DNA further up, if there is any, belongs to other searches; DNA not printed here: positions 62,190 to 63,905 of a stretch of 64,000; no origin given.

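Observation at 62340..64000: Candidate uncharacterised two-gene (or larger) defence-type module: SMC/Rad50-like ATPase followed by an Mrr-like nuclease-domain protein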

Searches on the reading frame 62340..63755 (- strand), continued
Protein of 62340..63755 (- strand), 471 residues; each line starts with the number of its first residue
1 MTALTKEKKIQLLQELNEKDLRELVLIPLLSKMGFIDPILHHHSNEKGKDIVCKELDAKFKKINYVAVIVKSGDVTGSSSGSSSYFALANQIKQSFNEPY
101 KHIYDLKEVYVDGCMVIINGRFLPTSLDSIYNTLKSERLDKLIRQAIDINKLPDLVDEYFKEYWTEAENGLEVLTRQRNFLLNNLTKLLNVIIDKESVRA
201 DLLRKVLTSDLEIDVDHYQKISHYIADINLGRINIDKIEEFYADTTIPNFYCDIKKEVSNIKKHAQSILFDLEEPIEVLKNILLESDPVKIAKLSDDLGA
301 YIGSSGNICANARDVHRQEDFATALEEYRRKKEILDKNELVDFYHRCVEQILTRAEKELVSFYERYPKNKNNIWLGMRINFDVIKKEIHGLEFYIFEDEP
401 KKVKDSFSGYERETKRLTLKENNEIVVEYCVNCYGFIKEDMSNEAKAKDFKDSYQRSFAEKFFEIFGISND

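Call 68: search_protein_families(library=ncbifam, proteins=[L126:4391-6970:+, L126:8397-10268:+, L126:10296-11012:+, L045:6001-8790:+, L045:8750-9547:+, L046:5932-8799:+, L071:7014-7769:+, L026:9580-9849:+], max_evalue=0.001)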
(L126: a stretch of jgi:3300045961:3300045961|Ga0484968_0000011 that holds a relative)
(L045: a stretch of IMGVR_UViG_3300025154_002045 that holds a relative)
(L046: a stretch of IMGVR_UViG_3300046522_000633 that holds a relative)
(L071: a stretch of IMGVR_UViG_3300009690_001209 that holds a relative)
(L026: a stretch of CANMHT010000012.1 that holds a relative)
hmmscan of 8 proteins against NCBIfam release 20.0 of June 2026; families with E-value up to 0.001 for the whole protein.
L126:4391-6970:+ (859 aa): 9 families
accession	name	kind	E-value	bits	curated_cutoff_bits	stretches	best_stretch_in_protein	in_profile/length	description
NF045780.1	TrlF_fam_ATP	equivalog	3.8e-153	512.4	350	1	6-854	1-944/944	TrlF family AAA-like ATPase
NF045781.1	Spaf1101_AAA_ATP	equivalog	1e-57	196.2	475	2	475-853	435-832/836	Spaf_1101 family AAA-like ATPase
NF042955.1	Ppl_antiphage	equivalog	1.8e-48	165.2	1000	1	7-849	1-878/882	anti-phage protein Ppl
NF038032.1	CehA_McbA_metalo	domain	7.1e-05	22.4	80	1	9-92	1-74/315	CehA/McbA family metallohydrolase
NF040873.1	AztA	equivalog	8.3e-05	22.2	220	0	707-798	89-179/191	zinc ABC transporter ATP-binding protein AztA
NF003034.1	PRK03918.1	equivalog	0.00014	20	700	0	387-648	172-422/878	DNA double-strand break repair ATPase Rad50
TIGR02168.1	SMC_prok_B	equivalog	0.00016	19.6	567.35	0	271-307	12-48/1181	chromosome segregation protein SMC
NF045487.1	ASRP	equivalog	0.00022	20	300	0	401-647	196-428/593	archaea-specific SMC-related protein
NF008409.0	PRK11231.1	equivalog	0.00027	20.4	375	0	703-784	104-186/255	Fe(3+) dicitrate ABC transporter ATP-binding protein FecE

L126:8397-10268:+ (623 aa): 0 families

L126:10296-11012:+ (238 aa): 0 families

L045:6001-8790:+ (929 aa): 10 families
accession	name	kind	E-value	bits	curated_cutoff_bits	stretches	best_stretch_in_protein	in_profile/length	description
NF045780.1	TrlF_fam_ATP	equivalog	5.6e-148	495.3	350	1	3-928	1-944/944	TrlF family AAA-like ATPase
NF042955.1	Ppl_antiphage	equivalog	1.2e-49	169.1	1000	2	802-925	760-880/882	anti-phage protein Ppl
NF045781.1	Spaf1101_AAA_ATP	equivalog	1.5e-45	156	475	2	782-927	685-832/836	Spaf_1101 family AAA-like ATPase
NF003034.1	PRK03918.1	equivalog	6.4e-06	24.4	700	1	301-665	21-381/878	DNA double-strand break repair ATPase Rad50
TIGR04521.1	ECF_ATPase_2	equivalog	8.7e-06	25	330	0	293-324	20-52/279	energy-coupling factor transporter ATPase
NF038032.1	CehA_McbA_metalo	domain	3.2e-05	23.5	80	0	7-96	2-68/315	CehA/McbA family metallohydrolase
NF038234.1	retron_eff_Eco8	equivalog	0.00013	20.7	250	0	283-385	3-96/679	retron Eco8 family effector endonuclease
NF041034.1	Rad50_Sulf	equivalog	0.0002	19.4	1000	0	481-682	171-359/872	DNA double-strand break repair ATPase Rad50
NF040873.1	AztA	equivalog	0.00042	19.9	220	0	806-876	117-188/191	zinc ABC transporter ATP-binding protein AztA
TIGR02857.1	CydD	equivalog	0.00072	18.6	435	0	810-874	460-524/529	thiol reductant ABC exporter subunit CydD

L045:8750-9547:+ (265 aa): 1 family
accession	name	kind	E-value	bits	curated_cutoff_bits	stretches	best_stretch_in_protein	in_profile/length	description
TIGR00372.1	cas4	equivalog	7.9e-08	32.3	65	1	138-259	72-176/180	CRISPR-associated protein Cas4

L046:5932-8799:+ (955 aa): 5 families
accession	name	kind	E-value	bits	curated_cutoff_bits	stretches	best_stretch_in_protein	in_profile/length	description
NF045780.1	TrlF_fam_ATP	equivalog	9.9e-147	491.2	350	1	26-954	1-944/944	TrlF family AAA-like ATPase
NF042955.1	Ppl_antiphage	equivalog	4.2e-47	160.7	1000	2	821-949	753-878/882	anti-phage protein Ppl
NF045781.1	Spaf1101_AAA_ATP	equivalog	1.1e-38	133.3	475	2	832-953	709-832/836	Spaf_1101 family AAA-like ATPase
TIGR02168.1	SMC_prok_B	equivalog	1.9e-06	25.9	567.35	0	452-688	712-950/1181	chromosome segregation protein SMC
NF000355.4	ribo_prot_ABC_F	equivalog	2.6e-05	23.3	380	0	831-894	114-175/499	ribosomal protection-like ABC-F family protein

L071:7014-7769:+ (251 aa): 3 families
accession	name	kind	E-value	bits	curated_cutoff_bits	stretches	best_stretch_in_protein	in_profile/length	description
TIGR00372.1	cas4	equivalog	1.1e-08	35.1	65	1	122-244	71-176/180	CRISPR-associated protein Cas4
TIGR02784.1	addA_alphas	equivalog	0.00054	18.4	860.75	1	112-171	1061-1116/1138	double-strand break repair helicase AddA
NF010485.0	PRK13909.1-2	equivalog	0.00073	17.9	650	1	124-186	849-900/909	RecB-like helicase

L026:9580-9849:+ (89 aa): 0 families

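Call 70: search_protein_families(library=pfam, proteins=[L045:8750-9547:+, L049:8734-9261:+, L074:6422-6889:+, L098:2990-3763:+, L102:6321-7037:+, L105:8228-9805:+, L111:8837-10579:+, L115:8295-9389:+, L117:8959-9612:+, L126:8397-10268:+], max_evalue=0.01)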
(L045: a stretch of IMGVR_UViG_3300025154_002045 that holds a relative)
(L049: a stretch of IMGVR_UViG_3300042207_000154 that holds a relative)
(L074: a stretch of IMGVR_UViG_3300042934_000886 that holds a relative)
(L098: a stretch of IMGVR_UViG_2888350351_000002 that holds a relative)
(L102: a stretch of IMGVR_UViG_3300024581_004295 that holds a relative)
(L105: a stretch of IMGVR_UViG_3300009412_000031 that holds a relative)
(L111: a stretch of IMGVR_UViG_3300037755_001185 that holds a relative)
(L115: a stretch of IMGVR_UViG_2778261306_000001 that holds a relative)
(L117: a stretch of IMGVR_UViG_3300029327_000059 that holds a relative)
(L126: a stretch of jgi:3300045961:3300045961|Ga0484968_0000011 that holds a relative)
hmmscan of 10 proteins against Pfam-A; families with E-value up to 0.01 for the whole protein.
L045:8750-9547:+ (265 aa): 1 family
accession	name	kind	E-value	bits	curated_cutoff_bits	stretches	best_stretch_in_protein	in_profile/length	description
PF12705.13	PDDEXK_1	-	3.7e-14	53.7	22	1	110-258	98-243/247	PD-(D/E)XK nuclease superfamily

L049:8734-9261:+ (175 aa): 2 families
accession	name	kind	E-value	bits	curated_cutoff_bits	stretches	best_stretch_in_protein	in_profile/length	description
PF05838.17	Glyco_hydro_108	-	3.1e-21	76.1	21.2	1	19-94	2-85/85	Glycosyl hydrolase 108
PF09374.15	PG_binding_3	-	3.7e-16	59.5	24.6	1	98-163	2-75/76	Predicted Peptidoglycan domain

L074:6422-6889:+ (155 aa): 0 families

L098:2990-3763:+ (257 aa): 0 families

L102:6321-7037:+ (238 aa): 0 families

L105:8228-9805:+ (525 aa): 4 families
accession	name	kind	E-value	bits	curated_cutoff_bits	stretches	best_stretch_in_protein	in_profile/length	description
PF13304.12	AAA_21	-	8.7e-13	49.4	27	1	317-435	220-303/304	AAA domain, putative AbiEii toxin, Type IV TA system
PF13175.12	AAA_15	-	2.1e-10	41.2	32.1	1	342-433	291-372/374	AAA ATPase domain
PF00005.33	ABC_tran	-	0.00074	20.6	25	0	196-398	11-135/137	ABC transporter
PF11398.14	DUF2813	-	0.0023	17.8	21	0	391-456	285-346/372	Protein of unknown function (DUF2813)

L111:8837-10579:+ (580 aa): 2 families
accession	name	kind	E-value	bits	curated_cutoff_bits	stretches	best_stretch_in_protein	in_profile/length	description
PF01555.25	N6_N4_Mtase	-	1.8e-43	149.5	26.7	1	82-378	1-219/221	DNA methylase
PF03602.21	Cons_hypoth95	-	0.002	18.3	24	0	67-110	100-142/182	Conserved hypothetical protein 95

L115:8295-9389:+ (364 aa): 0 families

L117:8959-9612:+ (217 aa): 0 families

L126:8397-10268:+ (623 aa): 1 family
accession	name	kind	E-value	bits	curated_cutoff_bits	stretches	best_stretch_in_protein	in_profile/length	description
PF14280.11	DUF4365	-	2.5e-14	54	24.3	1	16-144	7-126/139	Domain of unknown function (DUF4365)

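Call 83: list_cluster_members(proteins=[window:62340-63755:-, L001:3879-6680:+, window:56854-57882:-])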
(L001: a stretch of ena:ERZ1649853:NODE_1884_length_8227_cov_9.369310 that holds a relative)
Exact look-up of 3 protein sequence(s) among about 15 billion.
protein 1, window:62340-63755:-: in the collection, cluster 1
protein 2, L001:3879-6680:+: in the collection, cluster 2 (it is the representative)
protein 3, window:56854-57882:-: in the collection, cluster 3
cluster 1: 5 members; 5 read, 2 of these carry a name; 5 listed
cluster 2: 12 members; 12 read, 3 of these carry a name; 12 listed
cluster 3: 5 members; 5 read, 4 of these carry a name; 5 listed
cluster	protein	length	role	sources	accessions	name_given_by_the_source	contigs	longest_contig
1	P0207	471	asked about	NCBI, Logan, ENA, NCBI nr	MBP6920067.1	MAG: hypothetical protein KBC23_03635 [Candidatus Omnitrophica bacterium] | hypothetical protein [Candidatus Omnitrophota bacterium]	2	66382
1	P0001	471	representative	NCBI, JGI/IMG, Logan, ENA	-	-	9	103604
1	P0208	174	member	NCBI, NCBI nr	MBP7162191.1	MAG: hypothetical protein KBB26_01530, partial [Candidatus Omnitrophica bacterium] | hypothetical protein [Candidatus Omnitrophota bacterium]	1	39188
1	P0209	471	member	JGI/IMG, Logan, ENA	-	-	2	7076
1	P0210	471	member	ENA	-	-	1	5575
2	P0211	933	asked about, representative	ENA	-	-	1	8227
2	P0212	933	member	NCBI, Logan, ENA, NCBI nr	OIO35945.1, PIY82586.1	MAG: hypothetical protein AUJ74_04480 [Candidatus Omnitrophica bacterium CG1_02_44_16]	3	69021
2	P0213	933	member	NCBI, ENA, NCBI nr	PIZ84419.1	MAG: hypothetical protein COX96_03925 [Candidatus Omnitrophica bacterium ...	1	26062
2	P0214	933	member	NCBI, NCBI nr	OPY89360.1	MAG: chromosome segregation protein [Smithella sp. PtaU1.Bin162]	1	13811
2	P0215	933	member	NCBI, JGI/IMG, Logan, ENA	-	-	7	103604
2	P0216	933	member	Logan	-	-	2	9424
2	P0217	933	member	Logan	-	-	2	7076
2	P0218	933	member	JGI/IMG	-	-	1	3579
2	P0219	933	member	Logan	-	-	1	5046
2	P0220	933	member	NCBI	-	-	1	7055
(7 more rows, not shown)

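Call 84: find_encoding_contigs(protein=P0214, flank=8000, max_places=2)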
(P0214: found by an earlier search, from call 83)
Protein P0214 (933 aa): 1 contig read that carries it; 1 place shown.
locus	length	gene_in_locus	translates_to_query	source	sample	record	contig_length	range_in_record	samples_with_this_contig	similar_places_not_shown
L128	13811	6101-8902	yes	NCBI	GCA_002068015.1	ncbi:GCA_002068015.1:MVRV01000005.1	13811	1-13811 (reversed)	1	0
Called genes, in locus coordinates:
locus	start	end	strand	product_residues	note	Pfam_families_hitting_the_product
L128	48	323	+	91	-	-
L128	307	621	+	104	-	-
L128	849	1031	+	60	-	-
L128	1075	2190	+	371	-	PF00145:DNA_methylase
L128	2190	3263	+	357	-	PF09565:RE_NgoFVII, PF20731:RE_NgoFVII_C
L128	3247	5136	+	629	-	PF10593:Z1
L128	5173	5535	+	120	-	PF03852:Vsr, PF04480:DUF559 (weak), PF18741:MTES_1575 (faint)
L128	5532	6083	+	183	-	-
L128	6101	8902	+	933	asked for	PF02463:SMC_N (faint), PF13175:AAA_15 (faint), PF13476:AAA_23 (weak), PF13304:AAA_21 (weak)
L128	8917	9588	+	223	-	PF00072:Response_reg, PF00486:Trans_reg_C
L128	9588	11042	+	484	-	PF12729:4HB_MCP_1, PF00672:HAMP (faint), PF00512:HisKA, PF02518:HATPase_c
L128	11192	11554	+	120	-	PF00072:Response_reg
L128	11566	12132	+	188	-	PF08823:PG_binding_2 (faint), PF01471:PG_binding_1, PF09374:PG_binding_3 (faint), PF01471:PG_binding_1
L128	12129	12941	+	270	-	-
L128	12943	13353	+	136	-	PF01471:PG_binding_1, PF09374:PG_binding_3 (faint)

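Call 85: find_encoding_contigs(protein=P0212, flank=8000, max_places=2)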
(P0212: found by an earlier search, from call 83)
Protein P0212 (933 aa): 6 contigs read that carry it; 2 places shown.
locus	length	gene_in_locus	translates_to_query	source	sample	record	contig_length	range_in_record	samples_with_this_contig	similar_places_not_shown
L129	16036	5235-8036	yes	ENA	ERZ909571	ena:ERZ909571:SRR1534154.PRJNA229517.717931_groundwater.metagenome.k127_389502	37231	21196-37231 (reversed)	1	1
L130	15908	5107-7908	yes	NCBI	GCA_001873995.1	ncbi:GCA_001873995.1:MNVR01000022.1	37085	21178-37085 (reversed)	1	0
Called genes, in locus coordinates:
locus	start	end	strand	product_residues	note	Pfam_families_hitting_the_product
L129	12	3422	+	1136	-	PF20473:MmeI_Mtase (weak), PF07669:Eco57I, PF02384:N6_Mtase (weak), PF12950:TaqI_C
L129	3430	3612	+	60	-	PF23454:Zn_ribbon_Brz (faint), PF13248:Zn_ribbon_3 (faint), PF24460:DUF7575 (faint)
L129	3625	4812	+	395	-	PF01972:SDH_protease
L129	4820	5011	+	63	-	-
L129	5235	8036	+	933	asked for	PF02463:SMC_N (faint), PF13476:AAA_23, PF13304:AAA_21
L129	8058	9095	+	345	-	-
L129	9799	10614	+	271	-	PF02661:Fic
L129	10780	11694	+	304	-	-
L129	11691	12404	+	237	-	PF03848:TehB (weak), PF13489:Methyltransf_23, PF01209:Ubie_methyltran, PF05175:MTS, PF13649:Methyltransf_25, PF13847:Methyltransf_31, PF08241:Methyltransf_11, PF08242:Methyltransf_12, +2 more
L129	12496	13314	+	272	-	PF12146:Hydrolase_4, PF00561:Abhydrolase_1, PF12697:Abhydrolase_6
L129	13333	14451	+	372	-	PF12704:MacB_PCD, PF02687:FtsX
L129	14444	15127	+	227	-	PF02463:SMC_N (faint), PF00005:ABC_tran, PF13304:AAA_21 (faint)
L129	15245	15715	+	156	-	PF13581:HATPase_c_2, PF02518:HATPase_c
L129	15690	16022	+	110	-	PF01740:STAS, PF13466:STAS_2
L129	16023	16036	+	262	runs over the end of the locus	PF02405:MlaE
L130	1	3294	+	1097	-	PF20473:MmeI_Mtase (weak), PF07669:Eco57I, PF02384:N6_Mtase (weak), PF12950:TaqI_C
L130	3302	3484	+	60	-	PF23454:Zn_ribbon_Brz (faint), PF13248:Zn_ribbon_3 (faint), PF24460:DUF7575 (faint)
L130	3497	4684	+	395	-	PF01972:SDH_protease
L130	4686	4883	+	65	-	-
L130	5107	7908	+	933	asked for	PF02463:SMC_N (faint), PF13476:AAA_23, PF13304:AAA_21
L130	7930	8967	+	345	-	-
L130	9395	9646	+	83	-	PF01541:GIY-YIG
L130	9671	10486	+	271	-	PF02661:Fic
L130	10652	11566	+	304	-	-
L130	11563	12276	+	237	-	PF03848:TehB (weak), PF13489:Methyltransf_23, PF01209:Ubie_methyltran, PF05175:MTS, PF13649:Methyltransf_25, PF13847:Methyltransf_31, PF08241:Methyltransf_11, PF08242:Methyltransf_12, +2 more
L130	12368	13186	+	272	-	PF12146:Hydrolase_4, PF00561:Abhydrolase_1, PF12697:Abhydrolase_6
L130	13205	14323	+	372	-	PF12704:MacB_PCD, PF02687:FtsX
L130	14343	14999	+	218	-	PF02463:SMC_N (faint), PF00005:ABC_tran, PF13304:AAA_21 (faint)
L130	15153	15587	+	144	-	PF13581:HATPase_c_2, PF02518:HATPase_c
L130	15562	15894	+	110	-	PF01740:STAS, PF13466:STAS_2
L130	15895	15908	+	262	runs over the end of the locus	PF02405:MlaE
